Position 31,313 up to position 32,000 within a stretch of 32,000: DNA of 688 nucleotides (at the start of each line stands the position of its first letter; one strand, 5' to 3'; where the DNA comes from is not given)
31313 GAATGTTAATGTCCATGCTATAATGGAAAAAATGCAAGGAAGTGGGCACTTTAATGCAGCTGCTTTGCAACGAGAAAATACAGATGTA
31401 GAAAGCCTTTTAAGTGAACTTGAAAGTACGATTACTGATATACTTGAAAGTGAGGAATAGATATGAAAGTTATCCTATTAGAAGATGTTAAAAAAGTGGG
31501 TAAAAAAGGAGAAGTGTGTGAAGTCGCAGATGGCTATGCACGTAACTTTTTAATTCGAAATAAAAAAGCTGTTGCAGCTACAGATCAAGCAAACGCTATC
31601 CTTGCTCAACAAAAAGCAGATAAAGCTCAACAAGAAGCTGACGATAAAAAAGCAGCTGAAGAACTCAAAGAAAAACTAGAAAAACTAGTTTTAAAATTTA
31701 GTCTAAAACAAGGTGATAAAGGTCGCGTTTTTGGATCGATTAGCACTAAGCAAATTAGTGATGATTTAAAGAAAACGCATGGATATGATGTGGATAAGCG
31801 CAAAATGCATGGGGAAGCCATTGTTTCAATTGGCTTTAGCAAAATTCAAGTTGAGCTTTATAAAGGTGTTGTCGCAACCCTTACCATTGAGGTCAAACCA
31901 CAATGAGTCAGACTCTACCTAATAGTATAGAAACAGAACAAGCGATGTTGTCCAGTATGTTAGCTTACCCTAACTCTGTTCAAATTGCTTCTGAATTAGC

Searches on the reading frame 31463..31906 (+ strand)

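Call 8: search_protein_families(library=pfam, proteins=[window:31463-31906:+], max_evalue=0.00001)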
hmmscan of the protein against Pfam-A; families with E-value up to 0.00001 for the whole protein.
window:31463-31906:+ (147 aa): 2 families
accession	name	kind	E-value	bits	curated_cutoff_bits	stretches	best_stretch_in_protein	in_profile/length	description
PF03948.19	Ribosomal_L9_C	-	5.5e-23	81.6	23.2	1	64-145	2-85/86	Ribosomal protein L9, C-terminal domain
PF01281.25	Ribosomal_L9_N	-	2.1e-22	78.8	20.7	1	1-43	1-43/47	Ribosomal protein L9, N-terminal domain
